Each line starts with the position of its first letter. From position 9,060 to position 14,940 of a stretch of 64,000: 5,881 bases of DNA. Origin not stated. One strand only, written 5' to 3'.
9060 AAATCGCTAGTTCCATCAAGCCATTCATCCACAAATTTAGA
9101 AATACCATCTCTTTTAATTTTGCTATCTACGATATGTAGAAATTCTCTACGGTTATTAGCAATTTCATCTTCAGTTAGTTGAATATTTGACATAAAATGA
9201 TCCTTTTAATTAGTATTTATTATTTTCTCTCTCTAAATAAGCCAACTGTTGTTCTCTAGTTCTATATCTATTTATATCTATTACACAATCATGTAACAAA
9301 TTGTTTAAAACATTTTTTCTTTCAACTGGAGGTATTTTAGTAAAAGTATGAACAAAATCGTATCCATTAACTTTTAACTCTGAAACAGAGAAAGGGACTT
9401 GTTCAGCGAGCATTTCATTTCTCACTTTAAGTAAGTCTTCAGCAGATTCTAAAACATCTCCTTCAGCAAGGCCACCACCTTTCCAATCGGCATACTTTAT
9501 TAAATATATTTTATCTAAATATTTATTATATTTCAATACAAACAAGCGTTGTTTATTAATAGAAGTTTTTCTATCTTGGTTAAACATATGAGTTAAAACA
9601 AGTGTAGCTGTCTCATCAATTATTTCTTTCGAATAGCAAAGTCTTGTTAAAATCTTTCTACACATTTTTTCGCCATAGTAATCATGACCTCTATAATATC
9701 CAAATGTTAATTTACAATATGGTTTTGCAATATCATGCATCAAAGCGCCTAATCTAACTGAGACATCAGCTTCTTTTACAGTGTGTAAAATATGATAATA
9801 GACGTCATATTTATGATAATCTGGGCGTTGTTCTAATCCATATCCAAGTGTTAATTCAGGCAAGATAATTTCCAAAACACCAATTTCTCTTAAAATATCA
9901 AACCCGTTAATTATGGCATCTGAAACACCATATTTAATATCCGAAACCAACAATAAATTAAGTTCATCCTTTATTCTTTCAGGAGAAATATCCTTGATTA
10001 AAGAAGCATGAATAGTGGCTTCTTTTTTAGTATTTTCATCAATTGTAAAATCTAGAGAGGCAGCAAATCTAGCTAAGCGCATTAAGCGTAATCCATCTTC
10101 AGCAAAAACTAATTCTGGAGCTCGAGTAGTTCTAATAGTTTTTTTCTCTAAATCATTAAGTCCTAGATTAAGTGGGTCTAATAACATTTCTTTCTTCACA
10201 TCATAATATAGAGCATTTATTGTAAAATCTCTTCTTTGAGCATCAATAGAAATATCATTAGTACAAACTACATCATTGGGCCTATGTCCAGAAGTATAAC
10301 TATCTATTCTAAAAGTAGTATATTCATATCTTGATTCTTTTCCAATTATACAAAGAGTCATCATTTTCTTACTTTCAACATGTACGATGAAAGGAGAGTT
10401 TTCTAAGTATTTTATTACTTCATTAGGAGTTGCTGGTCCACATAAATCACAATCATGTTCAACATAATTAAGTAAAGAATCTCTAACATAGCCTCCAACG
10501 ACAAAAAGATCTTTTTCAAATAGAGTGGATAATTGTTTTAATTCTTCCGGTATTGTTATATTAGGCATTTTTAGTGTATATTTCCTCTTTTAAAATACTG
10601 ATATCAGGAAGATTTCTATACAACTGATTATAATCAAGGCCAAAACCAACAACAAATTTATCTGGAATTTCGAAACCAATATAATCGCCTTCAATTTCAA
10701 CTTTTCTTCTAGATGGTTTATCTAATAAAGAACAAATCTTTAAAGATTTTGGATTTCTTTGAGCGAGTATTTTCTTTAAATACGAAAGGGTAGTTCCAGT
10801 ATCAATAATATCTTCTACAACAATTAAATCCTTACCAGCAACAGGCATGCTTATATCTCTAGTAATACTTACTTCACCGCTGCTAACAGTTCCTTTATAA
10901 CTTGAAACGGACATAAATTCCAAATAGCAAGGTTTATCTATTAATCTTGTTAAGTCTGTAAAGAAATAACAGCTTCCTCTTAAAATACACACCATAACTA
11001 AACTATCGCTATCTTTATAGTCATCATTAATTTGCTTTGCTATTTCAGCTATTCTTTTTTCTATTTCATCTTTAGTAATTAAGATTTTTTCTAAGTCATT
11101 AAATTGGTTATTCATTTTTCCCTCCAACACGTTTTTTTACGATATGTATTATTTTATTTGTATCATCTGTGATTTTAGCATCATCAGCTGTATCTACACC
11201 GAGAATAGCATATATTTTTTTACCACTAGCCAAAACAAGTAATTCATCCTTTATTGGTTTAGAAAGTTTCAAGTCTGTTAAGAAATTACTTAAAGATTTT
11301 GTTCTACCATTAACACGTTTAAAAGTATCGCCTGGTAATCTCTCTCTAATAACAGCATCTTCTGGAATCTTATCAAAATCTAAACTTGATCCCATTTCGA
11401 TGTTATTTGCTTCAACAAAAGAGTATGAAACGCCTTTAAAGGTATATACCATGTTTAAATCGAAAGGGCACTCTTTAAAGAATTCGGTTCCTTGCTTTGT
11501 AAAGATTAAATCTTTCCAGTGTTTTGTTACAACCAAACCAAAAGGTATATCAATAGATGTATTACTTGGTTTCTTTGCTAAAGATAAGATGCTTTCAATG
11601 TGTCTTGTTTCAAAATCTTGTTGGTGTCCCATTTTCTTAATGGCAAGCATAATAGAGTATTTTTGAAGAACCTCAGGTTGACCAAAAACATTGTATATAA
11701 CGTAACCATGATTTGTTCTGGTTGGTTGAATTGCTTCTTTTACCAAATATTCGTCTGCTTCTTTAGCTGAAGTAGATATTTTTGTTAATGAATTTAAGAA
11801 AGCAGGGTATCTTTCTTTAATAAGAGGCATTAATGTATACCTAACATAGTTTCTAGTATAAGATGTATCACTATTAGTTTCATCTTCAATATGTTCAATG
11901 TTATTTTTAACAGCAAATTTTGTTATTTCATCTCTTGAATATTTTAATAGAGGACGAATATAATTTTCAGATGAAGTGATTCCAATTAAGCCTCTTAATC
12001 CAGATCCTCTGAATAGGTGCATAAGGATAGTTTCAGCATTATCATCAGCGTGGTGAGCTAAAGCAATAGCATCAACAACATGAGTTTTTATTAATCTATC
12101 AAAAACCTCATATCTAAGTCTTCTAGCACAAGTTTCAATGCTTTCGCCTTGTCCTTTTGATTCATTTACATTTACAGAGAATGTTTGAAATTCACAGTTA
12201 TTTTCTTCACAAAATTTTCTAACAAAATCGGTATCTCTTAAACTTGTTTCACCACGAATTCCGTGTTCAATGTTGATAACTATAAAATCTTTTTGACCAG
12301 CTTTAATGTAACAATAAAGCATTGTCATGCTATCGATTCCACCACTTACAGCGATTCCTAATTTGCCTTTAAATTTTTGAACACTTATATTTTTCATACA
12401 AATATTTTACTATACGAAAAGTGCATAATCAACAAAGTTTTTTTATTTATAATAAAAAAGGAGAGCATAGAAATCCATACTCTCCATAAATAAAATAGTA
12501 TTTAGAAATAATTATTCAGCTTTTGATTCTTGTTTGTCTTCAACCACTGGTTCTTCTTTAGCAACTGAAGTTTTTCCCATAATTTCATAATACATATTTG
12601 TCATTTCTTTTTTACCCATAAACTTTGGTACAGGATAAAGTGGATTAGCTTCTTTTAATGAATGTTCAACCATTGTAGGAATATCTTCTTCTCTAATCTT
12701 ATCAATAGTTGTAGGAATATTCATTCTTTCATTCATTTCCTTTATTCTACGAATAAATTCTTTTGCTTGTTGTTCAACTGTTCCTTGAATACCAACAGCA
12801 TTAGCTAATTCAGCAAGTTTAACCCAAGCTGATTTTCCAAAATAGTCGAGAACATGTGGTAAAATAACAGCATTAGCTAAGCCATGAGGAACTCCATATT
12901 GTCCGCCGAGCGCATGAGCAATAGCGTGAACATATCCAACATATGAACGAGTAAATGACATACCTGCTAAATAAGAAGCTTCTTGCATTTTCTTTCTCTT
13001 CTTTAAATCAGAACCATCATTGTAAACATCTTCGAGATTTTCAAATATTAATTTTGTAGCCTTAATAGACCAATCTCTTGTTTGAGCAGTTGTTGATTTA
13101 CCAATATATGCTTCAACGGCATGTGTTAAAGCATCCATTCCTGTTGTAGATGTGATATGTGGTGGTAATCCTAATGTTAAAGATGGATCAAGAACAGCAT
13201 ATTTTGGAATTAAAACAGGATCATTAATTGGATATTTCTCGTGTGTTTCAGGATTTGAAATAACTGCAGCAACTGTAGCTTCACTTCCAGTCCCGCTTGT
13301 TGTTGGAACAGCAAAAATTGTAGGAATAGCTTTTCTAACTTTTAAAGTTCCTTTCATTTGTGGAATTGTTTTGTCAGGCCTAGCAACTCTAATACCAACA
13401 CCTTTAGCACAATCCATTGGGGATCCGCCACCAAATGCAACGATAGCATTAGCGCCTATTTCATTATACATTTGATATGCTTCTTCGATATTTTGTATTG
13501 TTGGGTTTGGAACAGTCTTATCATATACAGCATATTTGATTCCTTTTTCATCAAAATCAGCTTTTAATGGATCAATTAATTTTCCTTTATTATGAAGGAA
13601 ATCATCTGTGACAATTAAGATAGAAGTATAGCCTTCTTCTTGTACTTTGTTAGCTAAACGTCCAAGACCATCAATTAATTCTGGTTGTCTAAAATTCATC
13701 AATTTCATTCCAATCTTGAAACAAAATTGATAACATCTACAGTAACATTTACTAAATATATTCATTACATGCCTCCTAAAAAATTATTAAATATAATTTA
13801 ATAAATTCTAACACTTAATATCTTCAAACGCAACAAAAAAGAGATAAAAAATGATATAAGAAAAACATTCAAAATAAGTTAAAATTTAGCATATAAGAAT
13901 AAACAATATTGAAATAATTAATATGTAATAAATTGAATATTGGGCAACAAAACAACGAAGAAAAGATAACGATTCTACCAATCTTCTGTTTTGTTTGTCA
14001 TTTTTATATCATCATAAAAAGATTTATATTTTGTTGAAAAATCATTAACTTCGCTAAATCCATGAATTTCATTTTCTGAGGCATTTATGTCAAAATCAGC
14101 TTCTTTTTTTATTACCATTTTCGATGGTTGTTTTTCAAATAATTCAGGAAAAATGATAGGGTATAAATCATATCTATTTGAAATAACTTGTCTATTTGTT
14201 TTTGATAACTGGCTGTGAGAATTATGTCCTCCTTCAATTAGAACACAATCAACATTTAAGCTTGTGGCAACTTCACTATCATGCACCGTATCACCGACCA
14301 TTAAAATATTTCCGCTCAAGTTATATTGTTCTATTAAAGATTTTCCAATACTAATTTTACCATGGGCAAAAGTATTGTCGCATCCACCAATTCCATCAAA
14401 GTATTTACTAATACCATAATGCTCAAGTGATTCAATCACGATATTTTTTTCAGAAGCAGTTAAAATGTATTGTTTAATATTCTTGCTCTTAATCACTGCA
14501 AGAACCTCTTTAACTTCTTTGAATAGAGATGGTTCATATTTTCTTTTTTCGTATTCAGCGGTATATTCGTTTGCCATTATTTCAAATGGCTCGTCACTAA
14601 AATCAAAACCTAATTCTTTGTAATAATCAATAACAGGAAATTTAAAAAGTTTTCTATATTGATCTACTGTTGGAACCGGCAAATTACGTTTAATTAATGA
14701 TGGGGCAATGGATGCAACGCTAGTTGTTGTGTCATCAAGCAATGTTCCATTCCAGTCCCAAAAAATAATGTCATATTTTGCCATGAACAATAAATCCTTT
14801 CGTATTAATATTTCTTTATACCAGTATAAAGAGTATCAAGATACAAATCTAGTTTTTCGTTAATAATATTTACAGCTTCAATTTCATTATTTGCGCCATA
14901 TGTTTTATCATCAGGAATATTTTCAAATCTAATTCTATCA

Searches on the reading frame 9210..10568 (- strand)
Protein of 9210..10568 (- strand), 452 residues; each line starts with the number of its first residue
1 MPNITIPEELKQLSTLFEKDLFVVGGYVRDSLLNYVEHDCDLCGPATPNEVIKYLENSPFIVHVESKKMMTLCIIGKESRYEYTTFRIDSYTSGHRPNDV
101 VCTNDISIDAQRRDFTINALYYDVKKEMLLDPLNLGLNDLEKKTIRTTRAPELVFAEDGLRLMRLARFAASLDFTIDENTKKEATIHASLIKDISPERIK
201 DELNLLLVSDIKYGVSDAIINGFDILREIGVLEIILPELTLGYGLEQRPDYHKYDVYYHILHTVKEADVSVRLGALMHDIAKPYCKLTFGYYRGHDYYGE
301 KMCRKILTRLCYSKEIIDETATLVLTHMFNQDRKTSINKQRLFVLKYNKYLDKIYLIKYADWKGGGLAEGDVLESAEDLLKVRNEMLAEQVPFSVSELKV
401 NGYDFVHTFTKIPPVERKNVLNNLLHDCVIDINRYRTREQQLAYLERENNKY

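Call 16: search_protein_families(library=pfam, proteins=[window:9210-10568:-])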
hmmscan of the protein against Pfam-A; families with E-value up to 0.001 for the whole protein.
window:9210-10568:- (452 aa): 3 families
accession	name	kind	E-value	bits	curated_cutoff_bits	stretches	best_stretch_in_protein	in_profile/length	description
PF01743.26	PolyA_pol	-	1.6e-30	106.5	23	1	21-146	1-126/126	Poly A polymerase head domain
PF12627.12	PolyA_pol_RNAbd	-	1.8e-11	44.1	22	1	173-239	1-60/64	Probable RNA and SrmB- binding site of polymerase A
PF01966.28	HD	-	8.8e-05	23.2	22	1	269-347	25-97/116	HD domain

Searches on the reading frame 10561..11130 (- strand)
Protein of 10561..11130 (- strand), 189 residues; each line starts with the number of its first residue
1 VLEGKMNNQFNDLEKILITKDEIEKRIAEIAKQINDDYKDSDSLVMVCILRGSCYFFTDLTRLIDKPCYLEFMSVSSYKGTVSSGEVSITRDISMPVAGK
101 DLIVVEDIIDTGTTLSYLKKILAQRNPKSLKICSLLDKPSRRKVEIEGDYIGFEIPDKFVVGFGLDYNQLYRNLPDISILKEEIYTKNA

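Call 16: search_protein_families(library=pfam, proteins=[window:10561-11130:-])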
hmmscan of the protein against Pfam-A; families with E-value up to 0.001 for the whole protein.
window:10561-11130:- (189 aa): 1 family
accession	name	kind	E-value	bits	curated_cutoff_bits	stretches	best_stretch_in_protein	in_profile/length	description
PF00156.33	Pribosyltran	-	1.8e-29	102.5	26.3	1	22-167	10-157/158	Phosphoribosyl transferase domain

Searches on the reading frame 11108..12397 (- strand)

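Call 16: search_protein_families(library=pfam, proteins=[window:11108-12397:-])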
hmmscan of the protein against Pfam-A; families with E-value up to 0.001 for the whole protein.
window:11108-12397:- (429 aa): 1 family
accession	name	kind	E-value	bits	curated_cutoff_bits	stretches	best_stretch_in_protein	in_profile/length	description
PF01171.26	ATP_bind_3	-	3.4e-52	177.3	27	1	13-186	2-180/182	PP-loop family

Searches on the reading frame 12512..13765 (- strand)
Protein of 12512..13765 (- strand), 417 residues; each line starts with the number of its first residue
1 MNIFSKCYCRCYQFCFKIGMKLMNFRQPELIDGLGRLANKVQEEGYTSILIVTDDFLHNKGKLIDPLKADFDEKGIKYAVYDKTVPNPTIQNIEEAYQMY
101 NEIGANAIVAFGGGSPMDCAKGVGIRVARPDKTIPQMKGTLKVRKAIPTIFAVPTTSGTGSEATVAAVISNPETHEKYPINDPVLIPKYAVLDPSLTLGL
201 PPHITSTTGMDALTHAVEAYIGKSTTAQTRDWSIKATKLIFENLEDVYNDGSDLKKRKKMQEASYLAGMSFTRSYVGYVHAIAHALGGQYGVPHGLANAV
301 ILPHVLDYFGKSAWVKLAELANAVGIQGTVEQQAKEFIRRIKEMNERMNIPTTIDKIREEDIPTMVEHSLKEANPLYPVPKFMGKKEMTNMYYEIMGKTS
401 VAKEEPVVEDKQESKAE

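Call 16: search_protein_families(library=pfam, proteins=[window:12512-13765:-])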
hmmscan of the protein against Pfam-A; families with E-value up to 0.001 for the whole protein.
window:12512-13765:- (417 aa): 3 families
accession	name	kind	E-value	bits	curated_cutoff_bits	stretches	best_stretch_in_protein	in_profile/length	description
PF25137.1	ADH_Fe_C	-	2.1e-48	165.1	27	1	206-394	2-192/194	Fe-containing alcohol dehydrogenase family, C-terminal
PF00465.25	Fe-ADH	-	5.3e-44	150.2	31.3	1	34-194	11-168/168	Iron-containing alcohol dehydrogenase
PF13685.12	Fe-ADH_2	-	8.4e-07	29.5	28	1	34-130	7-100/149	Iron-containing alcohol dehydrogenase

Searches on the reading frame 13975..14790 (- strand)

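Call 16: search_protein_families(library=pfam, proteins=[window:13975-14790:-])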
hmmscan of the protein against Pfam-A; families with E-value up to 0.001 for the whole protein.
window:13975-14790:- (271 aa): 4 families
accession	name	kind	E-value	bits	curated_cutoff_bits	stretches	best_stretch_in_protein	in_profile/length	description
PF13419.12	HAD_2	-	1.7e-21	77.6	23.8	1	9-184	1-177/178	Haloacid dehalogenase-like hydrolase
PF00702.32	Hydrolase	-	2.7e-13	51.2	26.4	1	6-175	1-187/191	haloacid dehalogenase-like hydrolase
PF12710.13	HAD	-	1.7e-09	38.8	27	1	9-173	1-186/189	haloacid dehalogenase-like hydrolase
PF13242.12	Hydrolase_like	-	0.00011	22.5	22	1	153-199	14-62/75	HAD-hyrolase-like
